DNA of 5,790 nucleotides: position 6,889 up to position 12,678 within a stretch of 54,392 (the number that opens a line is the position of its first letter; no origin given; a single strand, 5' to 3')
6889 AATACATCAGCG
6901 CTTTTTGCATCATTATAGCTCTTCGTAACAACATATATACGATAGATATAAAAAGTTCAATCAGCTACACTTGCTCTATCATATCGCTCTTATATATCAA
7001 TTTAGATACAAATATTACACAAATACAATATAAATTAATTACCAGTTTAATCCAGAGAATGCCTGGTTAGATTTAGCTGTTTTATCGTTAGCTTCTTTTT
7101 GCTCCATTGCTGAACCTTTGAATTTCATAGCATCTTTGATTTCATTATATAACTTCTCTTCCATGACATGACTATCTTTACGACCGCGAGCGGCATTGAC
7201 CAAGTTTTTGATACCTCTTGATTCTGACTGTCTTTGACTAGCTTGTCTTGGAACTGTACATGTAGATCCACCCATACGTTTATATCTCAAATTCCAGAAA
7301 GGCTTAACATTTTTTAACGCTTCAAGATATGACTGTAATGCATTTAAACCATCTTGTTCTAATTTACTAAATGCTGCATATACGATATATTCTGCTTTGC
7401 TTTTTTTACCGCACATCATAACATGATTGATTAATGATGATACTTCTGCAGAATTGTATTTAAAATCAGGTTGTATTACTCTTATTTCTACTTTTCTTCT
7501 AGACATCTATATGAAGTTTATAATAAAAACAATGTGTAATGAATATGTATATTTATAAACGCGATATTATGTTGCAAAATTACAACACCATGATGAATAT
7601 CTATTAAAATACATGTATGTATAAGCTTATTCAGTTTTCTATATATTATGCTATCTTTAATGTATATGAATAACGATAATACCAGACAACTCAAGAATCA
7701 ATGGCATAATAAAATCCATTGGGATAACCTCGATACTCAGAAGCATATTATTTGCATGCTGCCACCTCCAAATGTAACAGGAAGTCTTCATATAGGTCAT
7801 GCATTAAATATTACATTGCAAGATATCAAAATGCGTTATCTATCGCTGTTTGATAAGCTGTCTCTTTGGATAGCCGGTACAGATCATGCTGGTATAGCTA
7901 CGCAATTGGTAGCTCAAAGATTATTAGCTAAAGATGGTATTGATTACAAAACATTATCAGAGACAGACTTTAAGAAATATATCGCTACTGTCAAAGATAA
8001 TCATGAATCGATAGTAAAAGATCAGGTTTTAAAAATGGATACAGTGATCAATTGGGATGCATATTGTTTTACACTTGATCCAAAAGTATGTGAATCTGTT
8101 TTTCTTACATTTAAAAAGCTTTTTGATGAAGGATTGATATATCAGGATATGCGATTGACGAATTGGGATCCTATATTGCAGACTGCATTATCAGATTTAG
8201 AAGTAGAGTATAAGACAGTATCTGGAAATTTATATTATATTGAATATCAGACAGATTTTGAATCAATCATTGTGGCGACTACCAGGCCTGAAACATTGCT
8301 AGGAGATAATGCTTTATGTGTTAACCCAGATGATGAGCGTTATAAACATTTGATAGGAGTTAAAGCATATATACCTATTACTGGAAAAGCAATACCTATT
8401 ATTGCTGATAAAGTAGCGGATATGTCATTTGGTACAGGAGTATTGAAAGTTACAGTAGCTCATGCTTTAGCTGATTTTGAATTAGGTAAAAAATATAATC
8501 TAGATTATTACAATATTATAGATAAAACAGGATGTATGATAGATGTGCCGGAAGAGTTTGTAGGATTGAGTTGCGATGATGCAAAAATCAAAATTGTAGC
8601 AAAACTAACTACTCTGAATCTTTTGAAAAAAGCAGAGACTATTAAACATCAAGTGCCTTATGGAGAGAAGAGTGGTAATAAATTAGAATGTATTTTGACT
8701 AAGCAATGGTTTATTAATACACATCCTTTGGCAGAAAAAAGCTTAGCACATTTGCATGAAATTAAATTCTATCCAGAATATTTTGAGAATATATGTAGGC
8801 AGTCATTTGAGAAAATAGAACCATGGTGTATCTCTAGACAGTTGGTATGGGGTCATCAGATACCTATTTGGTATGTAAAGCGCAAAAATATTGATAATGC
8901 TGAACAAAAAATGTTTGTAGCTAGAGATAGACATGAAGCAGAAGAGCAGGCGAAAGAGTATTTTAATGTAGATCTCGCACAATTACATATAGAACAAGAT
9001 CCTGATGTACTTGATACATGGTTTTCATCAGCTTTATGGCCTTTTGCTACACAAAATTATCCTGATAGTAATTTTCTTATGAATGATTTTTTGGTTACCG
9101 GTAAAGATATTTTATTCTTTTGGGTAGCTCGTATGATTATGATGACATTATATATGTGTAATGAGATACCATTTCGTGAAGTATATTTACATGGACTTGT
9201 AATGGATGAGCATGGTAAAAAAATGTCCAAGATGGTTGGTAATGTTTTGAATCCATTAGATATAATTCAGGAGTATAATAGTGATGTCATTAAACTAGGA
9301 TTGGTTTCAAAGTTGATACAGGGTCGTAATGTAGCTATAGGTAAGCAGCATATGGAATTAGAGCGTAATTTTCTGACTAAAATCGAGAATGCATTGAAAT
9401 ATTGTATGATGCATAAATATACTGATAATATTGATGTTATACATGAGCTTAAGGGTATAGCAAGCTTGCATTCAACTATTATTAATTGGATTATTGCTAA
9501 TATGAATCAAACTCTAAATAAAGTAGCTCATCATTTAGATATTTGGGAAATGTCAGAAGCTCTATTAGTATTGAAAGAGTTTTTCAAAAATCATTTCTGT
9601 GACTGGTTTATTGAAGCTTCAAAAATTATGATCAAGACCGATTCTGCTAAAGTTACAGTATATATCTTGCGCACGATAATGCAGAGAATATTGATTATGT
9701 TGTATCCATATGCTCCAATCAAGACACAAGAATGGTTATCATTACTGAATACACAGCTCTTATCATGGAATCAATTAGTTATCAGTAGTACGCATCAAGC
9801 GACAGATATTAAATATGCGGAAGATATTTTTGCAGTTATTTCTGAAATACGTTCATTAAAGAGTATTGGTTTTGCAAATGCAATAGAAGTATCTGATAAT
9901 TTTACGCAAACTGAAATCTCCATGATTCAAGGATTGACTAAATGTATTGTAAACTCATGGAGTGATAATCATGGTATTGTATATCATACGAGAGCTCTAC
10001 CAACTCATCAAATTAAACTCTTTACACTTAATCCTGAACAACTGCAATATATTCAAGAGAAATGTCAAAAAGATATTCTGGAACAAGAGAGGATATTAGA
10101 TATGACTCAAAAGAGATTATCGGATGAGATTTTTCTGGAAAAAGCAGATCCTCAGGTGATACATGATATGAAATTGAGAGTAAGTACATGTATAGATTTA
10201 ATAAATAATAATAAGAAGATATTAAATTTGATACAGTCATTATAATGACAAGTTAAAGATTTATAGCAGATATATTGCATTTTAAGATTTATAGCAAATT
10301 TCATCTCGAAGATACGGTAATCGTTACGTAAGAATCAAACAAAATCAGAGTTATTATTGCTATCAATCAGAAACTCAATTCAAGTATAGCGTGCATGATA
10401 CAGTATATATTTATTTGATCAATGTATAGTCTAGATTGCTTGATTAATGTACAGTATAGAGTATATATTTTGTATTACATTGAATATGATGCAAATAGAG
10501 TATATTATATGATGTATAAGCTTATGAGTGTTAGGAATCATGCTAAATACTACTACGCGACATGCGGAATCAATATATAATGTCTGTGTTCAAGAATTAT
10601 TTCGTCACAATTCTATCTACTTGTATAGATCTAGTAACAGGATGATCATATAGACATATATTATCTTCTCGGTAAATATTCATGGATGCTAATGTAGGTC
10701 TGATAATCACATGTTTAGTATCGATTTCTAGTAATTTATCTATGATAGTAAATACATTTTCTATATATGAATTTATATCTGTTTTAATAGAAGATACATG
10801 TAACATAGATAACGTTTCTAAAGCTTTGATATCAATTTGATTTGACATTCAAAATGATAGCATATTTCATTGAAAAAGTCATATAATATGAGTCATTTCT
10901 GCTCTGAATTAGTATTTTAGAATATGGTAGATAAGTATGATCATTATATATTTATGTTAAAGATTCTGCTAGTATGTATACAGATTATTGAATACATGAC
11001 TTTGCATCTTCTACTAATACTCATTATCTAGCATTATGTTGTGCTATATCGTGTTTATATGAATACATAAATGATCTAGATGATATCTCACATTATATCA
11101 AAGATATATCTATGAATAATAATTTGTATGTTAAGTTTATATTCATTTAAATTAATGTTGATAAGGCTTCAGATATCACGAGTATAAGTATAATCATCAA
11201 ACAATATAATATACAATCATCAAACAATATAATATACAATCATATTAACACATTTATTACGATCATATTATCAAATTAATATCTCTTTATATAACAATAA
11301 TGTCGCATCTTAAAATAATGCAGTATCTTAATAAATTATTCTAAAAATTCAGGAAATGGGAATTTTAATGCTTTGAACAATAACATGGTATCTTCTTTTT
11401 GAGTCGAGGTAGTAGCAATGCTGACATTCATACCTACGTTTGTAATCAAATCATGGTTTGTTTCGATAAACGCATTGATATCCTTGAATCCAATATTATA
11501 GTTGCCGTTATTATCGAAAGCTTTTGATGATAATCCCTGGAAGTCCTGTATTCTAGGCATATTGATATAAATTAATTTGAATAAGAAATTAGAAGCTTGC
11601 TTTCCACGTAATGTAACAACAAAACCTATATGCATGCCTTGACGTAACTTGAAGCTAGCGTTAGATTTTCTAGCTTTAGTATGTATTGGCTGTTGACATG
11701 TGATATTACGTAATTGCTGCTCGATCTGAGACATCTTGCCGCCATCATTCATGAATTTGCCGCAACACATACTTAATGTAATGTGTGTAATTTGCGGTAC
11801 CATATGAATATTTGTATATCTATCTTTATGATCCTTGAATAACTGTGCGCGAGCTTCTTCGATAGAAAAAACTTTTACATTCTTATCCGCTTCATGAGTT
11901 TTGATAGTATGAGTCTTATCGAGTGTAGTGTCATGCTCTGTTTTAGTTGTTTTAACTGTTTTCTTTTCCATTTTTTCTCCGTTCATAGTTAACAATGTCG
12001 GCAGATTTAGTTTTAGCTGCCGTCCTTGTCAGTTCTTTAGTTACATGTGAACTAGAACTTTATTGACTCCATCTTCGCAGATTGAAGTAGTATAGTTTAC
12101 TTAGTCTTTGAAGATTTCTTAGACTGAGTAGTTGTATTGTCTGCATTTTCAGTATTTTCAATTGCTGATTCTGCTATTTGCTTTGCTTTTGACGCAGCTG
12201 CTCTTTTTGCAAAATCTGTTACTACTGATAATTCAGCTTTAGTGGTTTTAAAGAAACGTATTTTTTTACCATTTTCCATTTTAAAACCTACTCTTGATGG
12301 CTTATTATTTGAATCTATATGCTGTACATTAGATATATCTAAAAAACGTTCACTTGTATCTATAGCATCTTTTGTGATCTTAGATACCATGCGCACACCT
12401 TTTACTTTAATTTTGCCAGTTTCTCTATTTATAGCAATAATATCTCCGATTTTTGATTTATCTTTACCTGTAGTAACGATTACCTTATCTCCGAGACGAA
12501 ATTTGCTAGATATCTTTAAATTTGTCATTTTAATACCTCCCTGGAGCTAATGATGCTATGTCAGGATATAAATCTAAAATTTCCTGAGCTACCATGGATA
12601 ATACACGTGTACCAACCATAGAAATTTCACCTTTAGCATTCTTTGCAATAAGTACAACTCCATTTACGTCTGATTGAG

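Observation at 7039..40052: The ribosomal-protein superoperon and other deeply conserved gene pairs are shattered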

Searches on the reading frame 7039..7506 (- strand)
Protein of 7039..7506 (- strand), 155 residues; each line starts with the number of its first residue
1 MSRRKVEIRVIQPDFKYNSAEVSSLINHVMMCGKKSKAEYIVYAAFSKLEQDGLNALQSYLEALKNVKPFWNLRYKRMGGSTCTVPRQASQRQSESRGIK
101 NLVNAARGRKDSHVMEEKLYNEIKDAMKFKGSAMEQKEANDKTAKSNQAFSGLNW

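Call 7: search_protein_families(library=ncbifam, proteins=[window:7039-7506:-], max_evalue=0.00001)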
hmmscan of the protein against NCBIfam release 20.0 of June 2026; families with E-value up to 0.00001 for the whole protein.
window:7039-7506:- (155 aa): 3 families
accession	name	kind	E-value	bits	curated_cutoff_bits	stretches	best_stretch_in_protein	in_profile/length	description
TIGR01029.1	rpsG_bact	equivalog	2.8e-37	128.1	135.85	1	3-155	2-154/154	30S ribosomal protein S7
NF003106.0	PRK04027.1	equivalog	7.8e-06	25.5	225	1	22-147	60-194/195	30S ribosomal protein S7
TIGR01028.1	uS7_euk_arch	equivalog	9.7e-06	25.4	200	0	19-147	48-185/186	30S ribosomal protein S7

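Call 32: find_encoding_contigs(protein=window:7039-7506:-, flank=10000, max_places=10)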
Protein window:7039-7506:- (155 aa): 2 contigs read that carry it; 2 places shown.
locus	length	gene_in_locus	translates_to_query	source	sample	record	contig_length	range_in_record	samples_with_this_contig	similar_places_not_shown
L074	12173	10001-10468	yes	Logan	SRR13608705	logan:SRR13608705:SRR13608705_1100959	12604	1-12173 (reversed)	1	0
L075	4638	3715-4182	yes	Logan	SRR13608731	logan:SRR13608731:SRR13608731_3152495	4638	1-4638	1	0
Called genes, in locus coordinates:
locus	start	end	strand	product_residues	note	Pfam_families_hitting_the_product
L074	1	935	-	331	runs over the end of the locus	PF01193:RNA_pol_L, PF14520:HHH_5 (faint), PF01000:RNA_pol_A_bac, PF03118:RNA_pol_A_CTD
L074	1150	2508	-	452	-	PF00749:tRNA-synt_1c, PF19269:Anticodon_2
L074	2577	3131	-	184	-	-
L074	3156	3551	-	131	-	-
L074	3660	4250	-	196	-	-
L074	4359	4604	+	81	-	PF00366:Ribosomal_S17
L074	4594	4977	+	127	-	PF00238:Ribosomal_L14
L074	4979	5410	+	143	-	PF17136:ribosomal_L24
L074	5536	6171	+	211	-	PF00281:Ribosomal_L5, PF00673:Ribosomal_L5_C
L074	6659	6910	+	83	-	-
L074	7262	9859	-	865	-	PF00133:tRNA-synt_1, PF09334:tRNA-synt_1g (weak), PF13603:tRNA-synt_1_2 (faint), PF08264:Anticodon_1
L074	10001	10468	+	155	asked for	PF00177:Ribosomal_S7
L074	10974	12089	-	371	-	PF00226:DnaJ, PF01556:DnaJ_C, PF00684:DnaJ_CXXCXGXG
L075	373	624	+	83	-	-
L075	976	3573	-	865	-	PF00133:tRNA-synt_1, PF09334:tRNA-synt_1g (weak), PF13603:tRNA-synt_1_2 (faint), PF08264:Anticodon_1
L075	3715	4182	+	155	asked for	PF00177:Ribosomal_S7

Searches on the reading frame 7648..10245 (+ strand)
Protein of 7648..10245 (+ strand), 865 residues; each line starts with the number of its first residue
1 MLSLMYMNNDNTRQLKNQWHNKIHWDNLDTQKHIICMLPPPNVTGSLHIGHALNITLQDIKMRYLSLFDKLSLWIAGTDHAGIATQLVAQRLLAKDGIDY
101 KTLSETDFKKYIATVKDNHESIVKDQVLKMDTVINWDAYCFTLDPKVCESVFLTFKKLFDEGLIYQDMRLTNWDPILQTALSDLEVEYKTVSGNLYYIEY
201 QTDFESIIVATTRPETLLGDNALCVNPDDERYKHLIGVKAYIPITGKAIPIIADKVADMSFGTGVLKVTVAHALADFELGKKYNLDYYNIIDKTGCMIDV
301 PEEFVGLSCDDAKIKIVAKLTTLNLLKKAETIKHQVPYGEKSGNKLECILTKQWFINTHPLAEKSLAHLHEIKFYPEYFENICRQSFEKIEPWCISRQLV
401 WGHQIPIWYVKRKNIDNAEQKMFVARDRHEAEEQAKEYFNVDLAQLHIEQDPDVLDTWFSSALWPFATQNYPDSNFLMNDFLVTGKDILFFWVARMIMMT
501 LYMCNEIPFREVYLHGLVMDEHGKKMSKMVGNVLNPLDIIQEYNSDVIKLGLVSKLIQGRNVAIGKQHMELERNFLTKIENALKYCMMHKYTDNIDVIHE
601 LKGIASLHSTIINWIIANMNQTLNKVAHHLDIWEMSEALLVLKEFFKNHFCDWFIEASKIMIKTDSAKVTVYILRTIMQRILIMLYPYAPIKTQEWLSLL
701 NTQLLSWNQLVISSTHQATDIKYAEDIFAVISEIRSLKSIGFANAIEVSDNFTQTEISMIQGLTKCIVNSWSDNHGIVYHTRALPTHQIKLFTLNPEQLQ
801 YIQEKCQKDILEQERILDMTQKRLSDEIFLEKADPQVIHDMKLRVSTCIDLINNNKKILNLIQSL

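Call 7: search_protein_families(library=ncbifam, proteins=[window:7648-10245:+], max_evalue=0.00001)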
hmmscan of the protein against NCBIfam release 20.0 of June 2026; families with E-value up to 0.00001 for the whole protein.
window:7648-10245:+ (865 aa): 15 families
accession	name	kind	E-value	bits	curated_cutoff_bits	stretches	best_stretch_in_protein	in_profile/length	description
NF004349.1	PRK05729.1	equivalog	3.8e-233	776.4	704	1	6-848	4-849/860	valine--tRNA ligase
TIGR00422.1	valS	equivalog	2.5e-212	707.3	612.1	1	7-840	6-857/863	valine--tRNA ligase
NF011492.0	PRK14900.1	equivalog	1.6e-164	549.4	1783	1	23-771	32-783/1044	valine--tRNA ligase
NF009687.0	PRK13208.1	equivalog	1.2e-137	460.3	738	1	7-759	11-763/801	valine--tRNA ligase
TIGR00392.1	ileS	equivalog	2.4e-87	294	621.4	2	254-735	317-833/861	isoleucine--tRNA ligase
NF000540.1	alt_ValS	exception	8.5e-78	262.2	900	1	16-739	14-785/827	valine--tRNA ligase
NF040702.1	ileS_w_GNAT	exception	1.6e-46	158.5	1999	2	239-643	482-897/1100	isoleucine--tRNA ligase, N-acetyltransferase domain-containing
NF000258.1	MupB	exception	2.5e-46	158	1900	2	253-742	301-804/1033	mupirocin-resistant isoleucine--tRNA ligase MupB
NF000257.1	MupA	exception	1.3e-41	142.3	1900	2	257-704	300-768/1024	mupirocin-resistant isoleucine--tRNA ligase MupA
NF008957.0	PRK12300.1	subfamily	2.2e-35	121.9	677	2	8-230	6-241/946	leucine--tRNA ligase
TIGR00395.1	leuS_arch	equivalog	4.8e-25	87.7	648.5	2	292-738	384-817/938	leucine--tRNA ligase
TIGR00396.1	leuS_bact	equivalog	8.7e-23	80.4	548.4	1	16-186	15-167/843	leucine--tRNA ligase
TIGR00398.1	metG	equivalog_domain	3.1e-21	75.7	336.35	2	343-729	173-527/530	methionine--tRNA ligase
NF008900.0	PRK12267.1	equivalog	6.2e-14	51.4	598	1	474-734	250-513/648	methionine--tRNA ligase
NF001100.0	PRK00133.1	equivalog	1.1e-13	50.6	587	0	337-732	173-532/676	methionine--tRNA ligase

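Call 56: find_related_loci(query=window:7648-10245:+, collection=genome_contigs, flank=3000)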
Query window:7648-10245:+ (865 aa) in genome_contigs; peptide patterns used: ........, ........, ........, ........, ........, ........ (x = any residue, [..] = any of these).
61 stretches matched a pattern; 43 encode a relative of the query (tblastn E <= 1e-3); 43 distinct loci.
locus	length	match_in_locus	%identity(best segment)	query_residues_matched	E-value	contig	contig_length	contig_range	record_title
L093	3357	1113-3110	38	37-695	2e-160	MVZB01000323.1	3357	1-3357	MAG: candidate division BRC1 bacterium ADurb.BinA292 BWZ08_contig000323, whole genome shotgun sequence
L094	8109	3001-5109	38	2-695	1e-152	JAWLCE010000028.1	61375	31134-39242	MAG: Sumerlaeia bacterium isolate 15dZY3.bin.32 NODE_779_length_61375_cov_6.404775, whole genome shotgun sequence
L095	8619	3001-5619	35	2-839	2e-151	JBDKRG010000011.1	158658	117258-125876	MAG: Candidatus Sumerlaeia bacterium isolate 5_bin.191 c_000000410025, whole genome shotgun sequence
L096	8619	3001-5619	34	2-839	7e-150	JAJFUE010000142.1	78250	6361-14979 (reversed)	MAG: bacterium isolate bin.378 k141_1078847, whole genome shotgun sequence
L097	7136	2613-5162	32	28-845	7e-140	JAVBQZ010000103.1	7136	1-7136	MAG: Bdellovibrionota bacterium isolate EPI_MAG_00180 c_000004335672, whole genome shotgun sequence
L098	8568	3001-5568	30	11-846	1e-131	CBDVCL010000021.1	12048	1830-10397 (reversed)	MAG TPA_asm: uncultured bacterium isolate SRR22302367_binner23_Refined_71 genome assembly, contig: ERZ26661968.2692, who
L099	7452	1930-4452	30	13-838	2e-126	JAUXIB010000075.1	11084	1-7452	MAG: candidate division FCPU426 bacterium isolate CSMAG_2970 CSMAG_2970_k119_1424322_length_11084_cov_9.1077, whole geno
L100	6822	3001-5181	22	29-691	7e-49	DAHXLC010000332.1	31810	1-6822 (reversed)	MAG TPA_asm: Candidatus Melainabacteria bacterium isolate clean1587 k141_1155793, whole genome shotgun sequence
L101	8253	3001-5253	22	40-697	1e-39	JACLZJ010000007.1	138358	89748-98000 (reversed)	Ochrobactrum sp. CM-21-5 scaffold7, whole genome shotgun sequence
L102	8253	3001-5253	21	40-697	1e-39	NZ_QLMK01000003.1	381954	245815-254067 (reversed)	Falsochrobactrum ovis strain DSM 26720 Ga0215710_103, whole genome shotgun sequence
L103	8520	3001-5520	21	40-764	5e-39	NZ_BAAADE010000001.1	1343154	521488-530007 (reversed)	Paenochrobactrum glaciei strain JCM 15115 sequence01, whole genome shotgun sequence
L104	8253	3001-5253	22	40-697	7e-39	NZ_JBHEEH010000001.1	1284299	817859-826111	Paenochrobactrum pullorum strain LMG 28095 NODE_1_length_1284299_cov_17.488961, whole genome shotgun sequence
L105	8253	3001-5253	21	40-697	2e-38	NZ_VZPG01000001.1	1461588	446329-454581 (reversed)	Pseudochrobactrum saccharolyticum strain CCUG 33852 contig_0000001, whole genome shotgun sequence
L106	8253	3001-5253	21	40-697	1e-38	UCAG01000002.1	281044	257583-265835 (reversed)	Rhizobiales bacterium isolate AFS058694 genome assembly, contig: contig_2, whole genome shotgun sequence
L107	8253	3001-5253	22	40-697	5e-38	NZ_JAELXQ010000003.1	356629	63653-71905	Ochrobactrum sp. Q0168 NODE_3_length_356629_cov_20.5628, whole genome shotgun sequence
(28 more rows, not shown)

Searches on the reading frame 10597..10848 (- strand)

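Call 7: search_protein_families(library=ncbifam, proteins=[window:10597-10848:-], max_evalue=0.00001)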
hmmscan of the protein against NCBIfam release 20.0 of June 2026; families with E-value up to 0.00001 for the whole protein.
window:10597-10848:- (83 aa): 0 families

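Call 35: search_protein_families(library=pfam, proteins=[window:10597-10848:-], max_evalue=0.05)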
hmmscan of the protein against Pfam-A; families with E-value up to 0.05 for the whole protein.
window:10597-10848:- (83 aa): 1 family
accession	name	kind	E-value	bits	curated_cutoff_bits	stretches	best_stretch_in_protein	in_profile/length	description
PF02686.20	GatC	-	0.047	14.3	23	0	28-64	12-46/66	Glu-tRNAGln amidotransferase C subunit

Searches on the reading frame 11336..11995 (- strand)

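Call 7: search_protein_families(library=ncbifam, proteins=[window:11336-11995:-], max_evalue=0.00001)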
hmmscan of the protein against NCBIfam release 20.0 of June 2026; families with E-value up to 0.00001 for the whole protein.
window:11336-11995:- (219 aa): 2 families
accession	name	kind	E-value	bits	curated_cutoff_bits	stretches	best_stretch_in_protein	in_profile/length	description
NF000585.0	PRK00010.1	equivalog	1.1e-50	171.9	186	1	47-215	12-179/181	50S ribosomal protein L5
NF003258.0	PRK04219.1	equivalog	9.3e-19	67.6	166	1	62-194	10-134/178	50S ribosomal protein L5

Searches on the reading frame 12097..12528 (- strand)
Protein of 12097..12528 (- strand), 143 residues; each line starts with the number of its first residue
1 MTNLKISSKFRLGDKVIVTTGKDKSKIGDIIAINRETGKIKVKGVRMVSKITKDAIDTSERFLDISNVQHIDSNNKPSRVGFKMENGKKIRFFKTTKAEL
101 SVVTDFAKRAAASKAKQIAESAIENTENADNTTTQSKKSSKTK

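Call 9: search_protein_families(library=ncbifam, proteins=[window:12097-12528:-], max_evalue=1e-8)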
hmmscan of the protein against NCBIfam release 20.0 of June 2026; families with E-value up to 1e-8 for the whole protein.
window:12097-12528:- (143 aa): 1 family
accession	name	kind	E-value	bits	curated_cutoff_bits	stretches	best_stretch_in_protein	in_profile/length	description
TIGR01079.1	rplX_bact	equivalog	2.1e-16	60.2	53.7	1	8-97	2-101/104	50S ribosomal protein L24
